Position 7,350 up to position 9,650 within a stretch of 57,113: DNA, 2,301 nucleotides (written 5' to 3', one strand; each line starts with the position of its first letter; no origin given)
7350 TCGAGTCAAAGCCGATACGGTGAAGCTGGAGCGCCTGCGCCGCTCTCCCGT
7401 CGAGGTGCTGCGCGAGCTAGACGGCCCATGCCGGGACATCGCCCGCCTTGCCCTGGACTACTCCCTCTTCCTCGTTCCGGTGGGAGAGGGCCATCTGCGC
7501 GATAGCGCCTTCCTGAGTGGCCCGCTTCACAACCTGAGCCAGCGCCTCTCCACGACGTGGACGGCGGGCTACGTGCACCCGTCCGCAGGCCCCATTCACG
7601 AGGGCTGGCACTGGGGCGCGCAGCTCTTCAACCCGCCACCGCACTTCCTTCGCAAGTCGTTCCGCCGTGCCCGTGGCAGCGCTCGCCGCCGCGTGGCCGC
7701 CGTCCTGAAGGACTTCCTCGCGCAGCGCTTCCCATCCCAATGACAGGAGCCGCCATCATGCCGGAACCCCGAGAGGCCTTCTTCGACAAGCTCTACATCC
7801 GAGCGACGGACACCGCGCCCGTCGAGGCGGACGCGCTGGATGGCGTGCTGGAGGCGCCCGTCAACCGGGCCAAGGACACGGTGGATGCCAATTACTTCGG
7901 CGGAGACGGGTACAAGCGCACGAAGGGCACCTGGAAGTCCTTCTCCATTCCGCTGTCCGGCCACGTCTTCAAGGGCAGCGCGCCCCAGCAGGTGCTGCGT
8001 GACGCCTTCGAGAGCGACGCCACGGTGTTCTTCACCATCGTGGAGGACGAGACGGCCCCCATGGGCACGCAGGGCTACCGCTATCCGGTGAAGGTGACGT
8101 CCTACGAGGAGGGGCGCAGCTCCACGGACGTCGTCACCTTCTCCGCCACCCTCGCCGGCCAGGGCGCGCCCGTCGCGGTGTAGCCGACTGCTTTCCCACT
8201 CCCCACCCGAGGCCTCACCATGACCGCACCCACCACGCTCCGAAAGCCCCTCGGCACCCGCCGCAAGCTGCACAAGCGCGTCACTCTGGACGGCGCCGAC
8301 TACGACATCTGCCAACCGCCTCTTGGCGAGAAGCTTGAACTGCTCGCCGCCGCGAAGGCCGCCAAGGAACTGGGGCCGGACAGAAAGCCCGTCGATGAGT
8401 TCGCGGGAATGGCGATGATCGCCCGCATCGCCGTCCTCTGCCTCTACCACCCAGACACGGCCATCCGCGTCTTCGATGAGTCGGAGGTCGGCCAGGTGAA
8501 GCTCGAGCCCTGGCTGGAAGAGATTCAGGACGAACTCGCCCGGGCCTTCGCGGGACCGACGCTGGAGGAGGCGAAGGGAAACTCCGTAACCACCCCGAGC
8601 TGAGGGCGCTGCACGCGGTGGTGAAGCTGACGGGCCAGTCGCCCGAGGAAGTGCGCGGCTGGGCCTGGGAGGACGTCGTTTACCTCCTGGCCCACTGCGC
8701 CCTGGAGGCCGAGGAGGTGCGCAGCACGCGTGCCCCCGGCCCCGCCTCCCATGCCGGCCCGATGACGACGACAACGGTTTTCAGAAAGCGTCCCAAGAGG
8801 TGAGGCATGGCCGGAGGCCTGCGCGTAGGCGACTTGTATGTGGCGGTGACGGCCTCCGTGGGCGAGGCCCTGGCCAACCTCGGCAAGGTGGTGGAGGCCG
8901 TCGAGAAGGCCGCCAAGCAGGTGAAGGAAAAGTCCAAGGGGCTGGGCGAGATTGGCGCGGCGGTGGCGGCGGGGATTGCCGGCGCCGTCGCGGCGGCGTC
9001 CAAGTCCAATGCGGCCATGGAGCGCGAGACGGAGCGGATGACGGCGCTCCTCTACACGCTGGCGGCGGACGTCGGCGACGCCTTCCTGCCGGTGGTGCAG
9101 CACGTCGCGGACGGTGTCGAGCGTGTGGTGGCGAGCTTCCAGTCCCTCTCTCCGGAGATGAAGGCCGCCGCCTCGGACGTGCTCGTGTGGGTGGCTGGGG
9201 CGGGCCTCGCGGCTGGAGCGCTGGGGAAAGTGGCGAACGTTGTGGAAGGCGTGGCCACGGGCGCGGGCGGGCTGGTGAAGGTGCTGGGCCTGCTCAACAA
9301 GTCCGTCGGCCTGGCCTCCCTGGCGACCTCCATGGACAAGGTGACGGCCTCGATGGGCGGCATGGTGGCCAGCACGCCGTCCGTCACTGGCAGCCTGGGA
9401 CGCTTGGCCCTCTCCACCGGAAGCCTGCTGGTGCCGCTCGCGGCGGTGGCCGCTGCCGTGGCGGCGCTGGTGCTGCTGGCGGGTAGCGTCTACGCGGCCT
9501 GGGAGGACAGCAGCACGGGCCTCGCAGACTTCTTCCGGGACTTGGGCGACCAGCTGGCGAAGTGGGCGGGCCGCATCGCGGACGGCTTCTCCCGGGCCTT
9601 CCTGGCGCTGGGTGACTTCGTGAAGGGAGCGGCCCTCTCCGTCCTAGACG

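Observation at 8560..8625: Canonical programmed -1 frameshift (GGGAAAC) linking the tail chaperone ORFs upstream of the tape measure gene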

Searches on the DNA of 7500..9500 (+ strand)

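Call 8: search_dna_similar(query=window:7500-9500:+, collection=phages, mode=distant)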
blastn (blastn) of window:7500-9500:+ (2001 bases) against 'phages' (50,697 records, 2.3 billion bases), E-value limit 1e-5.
No match.

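Call 78: search_rna_families(source=window, start=8300, end=8900, threshold=evalue, max_evalue=1)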
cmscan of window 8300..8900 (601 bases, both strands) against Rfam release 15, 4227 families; matches with E-value up to 1: 1.
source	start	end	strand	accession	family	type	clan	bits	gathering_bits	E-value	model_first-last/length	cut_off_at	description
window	8637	8709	-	RF03856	mir-1188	Gene; miRNA;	-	19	106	0.33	1-82/82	no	mir-1188 microRNA precursor family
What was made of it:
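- On Pseudoknot-stimulated -1 PRF signals: No Rfam frameshift element matched (call 78).
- Tried and rejected: An Rfam scan returned only a chance miRNA hit at E 0.33 (call 78).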

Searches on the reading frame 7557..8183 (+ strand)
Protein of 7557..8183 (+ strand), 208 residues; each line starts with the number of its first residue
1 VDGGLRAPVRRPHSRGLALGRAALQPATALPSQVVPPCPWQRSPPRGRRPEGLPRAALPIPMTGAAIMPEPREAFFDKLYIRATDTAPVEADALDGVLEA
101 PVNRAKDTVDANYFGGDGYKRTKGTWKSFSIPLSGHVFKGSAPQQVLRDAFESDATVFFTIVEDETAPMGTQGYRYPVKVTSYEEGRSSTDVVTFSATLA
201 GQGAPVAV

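Call 5: search_protein_families(library=phrogs, proteins=[window:7557-8183:+], max_evalue=0.01)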
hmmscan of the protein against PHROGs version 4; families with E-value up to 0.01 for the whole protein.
window:7557-8183:+ (208 aa): 4 families
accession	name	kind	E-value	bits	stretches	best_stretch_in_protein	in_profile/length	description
phrog_1407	-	tail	1.7e-14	55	1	94-206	47-162/258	major tail protein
phrog_41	-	tail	1.5e-06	29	1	115-206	62-149/245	major tail protein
phrog_158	-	tail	3.6e-06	27.6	1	101-207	52-158/376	major tail protein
phrog_820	-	tail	0.0035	18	1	103-206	45-147/155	major tail protein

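Call 6: search_protein_families(library=pfam, proteins=[window:7557-8183:+], max_evalue=0.01)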
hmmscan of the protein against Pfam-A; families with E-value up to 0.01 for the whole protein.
window:7557-8183:+ (208 aa): 1 family
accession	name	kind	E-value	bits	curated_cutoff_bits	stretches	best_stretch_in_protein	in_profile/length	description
PF06199.17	Phage_tail_2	-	3.6e-06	27.5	23.8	1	77-206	6-131/132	Phage tail tube protein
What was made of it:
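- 7758..8183 (+): Major tail (tube) protein gene, 141 aa, immediately upstream of G. Pfam Phage_tail_2 and PHROG major tail protein hits (calls 5, 6).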

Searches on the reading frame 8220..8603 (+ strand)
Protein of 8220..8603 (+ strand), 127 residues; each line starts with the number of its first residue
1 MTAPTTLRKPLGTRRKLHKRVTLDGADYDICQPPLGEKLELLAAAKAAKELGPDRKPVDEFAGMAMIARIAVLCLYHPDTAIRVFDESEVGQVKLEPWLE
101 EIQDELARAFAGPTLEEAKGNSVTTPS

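Call 5: search_protein_families(library=phrogs, proteins=[window:8220-8603:+], max_evalue=0.01)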
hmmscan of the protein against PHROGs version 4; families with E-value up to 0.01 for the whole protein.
window:8220-8603:+ (127 aa): 0 families

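Call 6: search_protein_families(library=pfam, proteins=[window:8220-8603:+], max_evalue=0.01)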
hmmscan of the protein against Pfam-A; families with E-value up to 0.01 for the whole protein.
window:8220-8603:+ (127 aa): 0 families

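Call 18: find_related_loci(query=A1, collection=genome_contigs, flank=3000)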
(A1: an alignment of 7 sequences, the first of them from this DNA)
Query A1 (127 aa) in genome_contigs; peptide patterns used: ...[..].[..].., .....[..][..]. (x = any residue, [..] = any of these).
302 stretches matched a pattern; 11 encode a relative of the query (tblastn E <= 1e-3); 11 distinct loci.
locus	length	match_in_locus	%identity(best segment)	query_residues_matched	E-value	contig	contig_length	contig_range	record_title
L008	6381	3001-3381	99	1-127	8e-83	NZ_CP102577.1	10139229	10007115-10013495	Corallococcus exercitus strain SDU142 chromosome, complete genome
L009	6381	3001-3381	97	1-127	4e-81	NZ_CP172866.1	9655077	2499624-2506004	Corallococcus coralloides strain KYC2213 chromosome, complete genome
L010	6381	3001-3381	96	1-127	5e-79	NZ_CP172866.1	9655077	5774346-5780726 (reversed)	Corallococcus coralloides strain KYC2213 chromosome, complete genome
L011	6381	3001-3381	77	1-127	3e-64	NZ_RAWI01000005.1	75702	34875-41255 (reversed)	Corallococcus praedator strain CA031B NODE_5_75702_cov_42.3593, whole genome shotgun sequence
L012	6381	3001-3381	78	1-127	8e-64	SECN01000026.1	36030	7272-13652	MAG: Myxococcaceae bacterium isolate PMG_225 scaffold_1466, whole genome shotgun sequence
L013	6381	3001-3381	72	1-127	3e-60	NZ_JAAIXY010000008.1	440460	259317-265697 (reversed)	Myxococcus eversor strain AB053B NODE_8_length_440460_cov_16.4354, whole genome shotgun sequence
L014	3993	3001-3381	71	1-127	3e-58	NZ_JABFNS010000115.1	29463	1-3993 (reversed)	Myxococcus xanthus strain AM003 NODE_115_length_29463_cov_41.4683, whole genome shotgun sequence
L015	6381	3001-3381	71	1-127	2e-58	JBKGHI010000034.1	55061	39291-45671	Myxococcus sp. 1LA NODE_34_length_55061_cov_119.898575, whole genome shotgun sequence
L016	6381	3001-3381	71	1-127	2e-58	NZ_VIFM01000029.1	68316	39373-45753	Myxococcus llanfairpwllgwyngyllgogerychwyrndrobwllllantysiliogogogochensis strain AM401 NODE_29_length_68316_cov_45.2993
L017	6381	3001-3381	69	1-127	4e-57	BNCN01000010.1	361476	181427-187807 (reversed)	Comamonas sp. KCTC 72670 KCTC 72670 DNA, sequence10, whole genome shotgun sequence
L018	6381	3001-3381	72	1-127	3e-60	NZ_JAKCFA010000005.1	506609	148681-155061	Myxococcus qinghaiensis strain QH3KD-4-1 gnl_ICJDIIDJ_5, whole genome shotgun sequence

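Call 19: find_related_loci(query=A1, collection=viral_contigs, flank=3000)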
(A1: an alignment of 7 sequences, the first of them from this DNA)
Query A1 (127 aa) in viral_contigs; peptide patterns used: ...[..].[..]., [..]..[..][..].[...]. (x = any residue, [..] = any of these).
137 stretches matched a pattern; 16 encode a relative of the query (tblastn E <= 1e-3); 16 distinct loci.
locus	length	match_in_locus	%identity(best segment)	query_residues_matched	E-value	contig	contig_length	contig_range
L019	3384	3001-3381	95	1-127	6e-79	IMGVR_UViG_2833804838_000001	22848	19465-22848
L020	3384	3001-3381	93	1-127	2e-78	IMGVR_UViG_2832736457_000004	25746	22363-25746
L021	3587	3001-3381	95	1-127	2e-78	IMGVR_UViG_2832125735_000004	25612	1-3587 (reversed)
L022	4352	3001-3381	93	1-127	2e-67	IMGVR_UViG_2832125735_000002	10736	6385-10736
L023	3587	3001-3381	77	1-127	3e-64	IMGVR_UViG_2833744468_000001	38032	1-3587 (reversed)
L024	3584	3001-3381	73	1-127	3e-61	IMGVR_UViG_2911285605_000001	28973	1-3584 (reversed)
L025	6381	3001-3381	72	1-127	2e-60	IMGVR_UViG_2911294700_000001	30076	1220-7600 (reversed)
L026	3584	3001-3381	73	1-127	1e-60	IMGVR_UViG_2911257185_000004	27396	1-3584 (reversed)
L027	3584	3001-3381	72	1-127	4e-60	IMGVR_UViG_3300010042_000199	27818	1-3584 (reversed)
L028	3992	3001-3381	72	1-127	2e-59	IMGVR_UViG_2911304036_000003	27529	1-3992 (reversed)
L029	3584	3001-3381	70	1-127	6e-58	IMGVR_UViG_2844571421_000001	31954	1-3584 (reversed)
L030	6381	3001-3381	69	1-127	2e-56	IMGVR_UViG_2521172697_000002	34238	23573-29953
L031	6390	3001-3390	47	1-127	1e-37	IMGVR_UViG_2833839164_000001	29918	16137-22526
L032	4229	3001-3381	46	2-127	8e-36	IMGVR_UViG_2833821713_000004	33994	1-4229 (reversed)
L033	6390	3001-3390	46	1-127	2e-35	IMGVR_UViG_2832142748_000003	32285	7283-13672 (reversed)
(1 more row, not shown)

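Call 36: predict_structure(alignment_id=A1)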
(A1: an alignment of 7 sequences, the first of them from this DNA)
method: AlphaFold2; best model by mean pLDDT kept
length: 127 residues; sequences in the alignment: 7
mean_pLDDT: 77.4   pTM: 0.71
mean pLDDT of the five models: 77.4, 75.5, 75.1, 54.4, 46.4
residues with pLDDT >= 90: 35; 70-90: 62; 50-70: 7; < 50: 23
segments of 3 or more residues with pLDDT < 50: 1-8, 115-127
pLDDT, mean of each block of 10 residues (from residue 1): 43 72 89 85 86 82 91 87 85 91 90 54 41
secondary structure, 60 per line:
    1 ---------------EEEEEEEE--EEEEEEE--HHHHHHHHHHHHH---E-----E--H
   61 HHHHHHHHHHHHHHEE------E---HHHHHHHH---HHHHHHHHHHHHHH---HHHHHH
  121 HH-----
elements in order: E16-23 E26-32 H35-47 H60-74 H87-94 H98-111 H115-122

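Call 39: search_protein_families(library=pfam, alignment_id=A1, max_evalue=10)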
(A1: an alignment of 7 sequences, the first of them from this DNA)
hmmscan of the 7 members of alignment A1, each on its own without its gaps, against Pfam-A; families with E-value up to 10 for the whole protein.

A. member 1, seq(127 aa): 0 families

B. families by the number of members that match (of 7 scanned): 0 families
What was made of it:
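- On Conserved G/GT tail-assembly-chaperone -1 frameshift of long-tailed phages: The window protein itself has no direct HMM hit (calls 5, 6, 39).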

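Call 40: search_solved_structures(query=A1, max_evalue=10)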
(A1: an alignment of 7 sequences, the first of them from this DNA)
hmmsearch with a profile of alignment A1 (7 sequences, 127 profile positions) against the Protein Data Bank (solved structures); distinct sequences matched with E-value up to 10: 2.
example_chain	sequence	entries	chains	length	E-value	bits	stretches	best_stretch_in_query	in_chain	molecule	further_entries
9axt_Bi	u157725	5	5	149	0.52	13.3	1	12-69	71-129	Large ribosomal subunit protein eL24B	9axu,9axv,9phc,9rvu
1x2i_A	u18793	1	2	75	1.3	12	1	68-117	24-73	Hef helicase/nuclease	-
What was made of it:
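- Closest known: HK97 tail assembly chaperone. Different: Sequence identity is only 16%, the comparison rests on a predicted model (pLDDT 77), and no sequence-level hit was found (call 40).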

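Call 42: search_protein_representatives(alignment_id=A1)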
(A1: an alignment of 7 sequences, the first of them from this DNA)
Query: 7 sequences, 127 profile positions. Proteins with E-value up to 0.001 (for the whole library): 37; up to 1e-10: 13; up to 1e-30: 2. The best 37 are listed.
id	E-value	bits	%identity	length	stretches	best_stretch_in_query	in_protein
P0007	5.6e-45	168.3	-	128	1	2-127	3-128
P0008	6.5e-33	129.4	-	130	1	4-127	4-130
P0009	9.8e-22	93.2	-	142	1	8-127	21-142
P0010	6.4e-19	84.1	-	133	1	9-125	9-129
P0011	1.1e-18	83.4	-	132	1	21-125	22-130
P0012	1.8e-16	76.3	-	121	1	6-111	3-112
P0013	6.9e-15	71.1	-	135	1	9-127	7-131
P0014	1.7e-14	69.8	-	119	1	13-121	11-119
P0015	3.4e-14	68.9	-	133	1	11-126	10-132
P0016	6.7e-14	67.9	-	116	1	10-111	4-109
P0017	7.4e-14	67.8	-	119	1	13-114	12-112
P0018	1.5e-13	66.7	-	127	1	8-126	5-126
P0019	7.3e-13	64.6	-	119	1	25-121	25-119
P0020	3.9e-10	55.7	-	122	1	13-111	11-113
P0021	7.1e-10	54.9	-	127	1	15-127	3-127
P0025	6.2e-08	48.6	-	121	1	14-111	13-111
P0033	6.1e-06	42.2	-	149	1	22-127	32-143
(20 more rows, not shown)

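Call 45: find_encoding_contigs(protein=P0009, flank=2500, max_places=1)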
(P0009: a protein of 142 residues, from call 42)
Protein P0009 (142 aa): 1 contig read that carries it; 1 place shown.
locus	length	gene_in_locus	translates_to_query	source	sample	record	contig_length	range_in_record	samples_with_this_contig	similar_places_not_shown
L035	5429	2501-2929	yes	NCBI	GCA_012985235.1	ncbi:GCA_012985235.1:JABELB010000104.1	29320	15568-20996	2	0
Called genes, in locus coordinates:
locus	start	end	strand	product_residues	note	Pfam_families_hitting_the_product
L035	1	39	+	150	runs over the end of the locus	-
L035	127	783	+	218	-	-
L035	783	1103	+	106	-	-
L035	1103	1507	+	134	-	PF12691:Phage_tail_terminator_6 (weak)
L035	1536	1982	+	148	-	-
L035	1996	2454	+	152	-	-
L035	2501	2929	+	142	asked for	-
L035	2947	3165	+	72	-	-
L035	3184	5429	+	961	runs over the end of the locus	-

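Call 49: find_encoding_contigs(protein=P0012, flank=2000, max_places=1)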
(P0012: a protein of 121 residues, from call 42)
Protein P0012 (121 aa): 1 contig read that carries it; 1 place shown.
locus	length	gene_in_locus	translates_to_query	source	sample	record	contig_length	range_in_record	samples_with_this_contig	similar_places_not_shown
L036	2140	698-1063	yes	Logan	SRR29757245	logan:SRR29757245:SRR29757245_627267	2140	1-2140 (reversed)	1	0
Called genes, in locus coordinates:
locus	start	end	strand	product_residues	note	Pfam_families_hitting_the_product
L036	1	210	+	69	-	?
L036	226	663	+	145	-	PF06199:Phage_tail_2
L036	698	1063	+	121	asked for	-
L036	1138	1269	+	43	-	-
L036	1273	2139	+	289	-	?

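Call 50: find_encoding_contigs(protein=P0014, flank=2000, max_places=1)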
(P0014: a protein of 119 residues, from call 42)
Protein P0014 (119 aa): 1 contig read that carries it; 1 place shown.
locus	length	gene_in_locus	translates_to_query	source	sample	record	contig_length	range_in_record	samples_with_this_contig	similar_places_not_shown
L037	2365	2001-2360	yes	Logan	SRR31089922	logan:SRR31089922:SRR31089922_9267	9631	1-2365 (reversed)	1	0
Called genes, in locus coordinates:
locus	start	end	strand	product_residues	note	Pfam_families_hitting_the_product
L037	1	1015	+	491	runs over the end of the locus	PF23991:DUF7310 (faint)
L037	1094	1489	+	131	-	-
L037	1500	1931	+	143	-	-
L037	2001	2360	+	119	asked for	-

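Call 51: find_encoding_contigs(protein=P0017, flank=2000, max_places=1)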
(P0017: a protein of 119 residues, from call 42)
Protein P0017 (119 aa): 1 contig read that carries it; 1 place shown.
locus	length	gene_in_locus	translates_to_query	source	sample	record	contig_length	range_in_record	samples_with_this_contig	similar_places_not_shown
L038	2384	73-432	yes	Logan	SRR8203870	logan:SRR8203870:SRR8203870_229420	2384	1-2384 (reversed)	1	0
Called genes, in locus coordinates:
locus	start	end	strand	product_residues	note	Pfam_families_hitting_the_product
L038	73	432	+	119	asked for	-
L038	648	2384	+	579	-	?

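Call 52: find_encoding_contigs(protein=P0025, flank=2000, max_places=1)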
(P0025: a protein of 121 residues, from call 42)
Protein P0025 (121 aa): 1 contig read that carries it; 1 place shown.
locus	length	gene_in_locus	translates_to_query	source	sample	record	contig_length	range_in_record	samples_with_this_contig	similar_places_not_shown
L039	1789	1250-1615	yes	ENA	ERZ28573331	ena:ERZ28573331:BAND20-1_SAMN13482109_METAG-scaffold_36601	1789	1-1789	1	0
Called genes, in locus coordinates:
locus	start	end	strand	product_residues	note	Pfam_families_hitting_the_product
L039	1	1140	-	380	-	?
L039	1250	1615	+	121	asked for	-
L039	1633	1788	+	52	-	?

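Call 53: find_encoding_contigs(protein=P0033, flank=2000, max_places=1)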
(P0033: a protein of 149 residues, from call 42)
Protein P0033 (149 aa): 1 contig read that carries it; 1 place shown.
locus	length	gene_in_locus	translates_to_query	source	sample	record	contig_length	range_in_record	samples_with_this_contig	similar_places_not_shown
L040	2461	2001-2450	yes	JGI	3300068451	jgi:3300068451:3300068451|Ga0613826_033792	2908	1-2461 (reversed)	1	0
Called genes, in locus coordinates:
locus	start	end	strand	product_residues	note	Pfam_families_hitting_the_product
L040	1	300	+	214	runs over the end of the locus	-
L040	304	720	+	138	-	-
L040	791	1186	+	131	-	-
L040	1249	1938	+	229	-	-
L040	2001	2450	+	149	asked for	-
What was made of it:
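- Tried and rejected: Only six distant loci could be fetched before the look-up cap (calls 45, 49-53).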

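Call 86: fold_search(model_id=the predicted structure, library=viral)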
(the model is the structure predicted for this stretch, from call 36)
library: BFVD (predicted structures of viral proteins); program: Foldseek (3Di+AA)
matches with E <= 10: 378; with E <= 0.001: 5
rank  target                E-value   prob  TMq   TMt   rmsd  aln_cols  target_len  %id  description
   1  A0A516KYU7            4.6e-06  1.00  0.60  0.63   4.3       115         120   21  (no name in the UniProt tables at hand)
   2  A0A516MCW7            1.8e-05  1.00  0.62  0.54   5.5       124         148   19  (no name in the UniProt tables at hand)
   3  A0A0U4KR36            3.4e-05  1.00  0.57  0.40   6.9       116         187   19  Tail assembly chaperone [Arthrobacter phage Salgado]
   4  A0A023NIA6            4.5e-05  1.00  0.54  0.59   3.2        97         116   20  (no name in the UniProt tables at hand)
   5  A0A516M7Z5            4.8e-05  1.00  0.52  0.58   4.4       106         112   22  (no name in the UniProt tables at hand)
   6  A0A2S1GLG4            1.3e-03  1.00  0.62  0.58   6.0       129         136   16  (no name in the UniProt tables at hand)
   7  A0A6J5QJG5            1.3e-03  1.00  0.47  0.53   5.1       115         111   22  Uncharacterized protein [uncultured Caudovirales phage]
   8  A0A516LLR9            2.7e-03  1.00  0.51  0.46   9.8       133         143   13  (no name in the UniProt tables at hand)
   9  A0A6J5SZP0            3.3e-03  1.00  0.56  0.64   5.9       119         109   17  Phage tail assembly chaperone protein, TAC [uncultured Caudovirales phage]
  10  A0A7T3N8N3            1.8e-02  0.99  0.51  0.44   8.8       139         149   14  (no name in the UniProt tables at hand)
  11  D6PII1                1.9e-02  0.99  0.50  0.38   8.2       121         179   15  (no name in the UniProt tables at hand)
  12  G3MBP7                2.6e-02  0.99  0.47  0.20   5.5       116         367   18  Gp182 [Bacillus phage G]
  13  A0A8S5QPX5            3.1e-02  0.87  0.38  0.27  11.5       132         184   11  Uncharacterized protein [Siphoviridae sp. ctWhx86]
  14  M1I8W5                3.5e-02  0.80  0.37  0.41   9.3       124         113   14  Tail assembly chaperone [Bacillus phage Gemini]
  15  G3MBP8                3.7e-02  0.98  0.48  0.52   4.7       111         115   17  Gp181 [Bacillus phage G]
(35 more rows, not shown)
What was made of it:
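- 8220..8603 (+): G-like tail assembly chaperone ORF (127 aa), the 0-frame product. BFVD named hits are mostly 'tail assembly chaperone' (call 86).
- BFVD hits are tail assembly chaperones (call 86).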
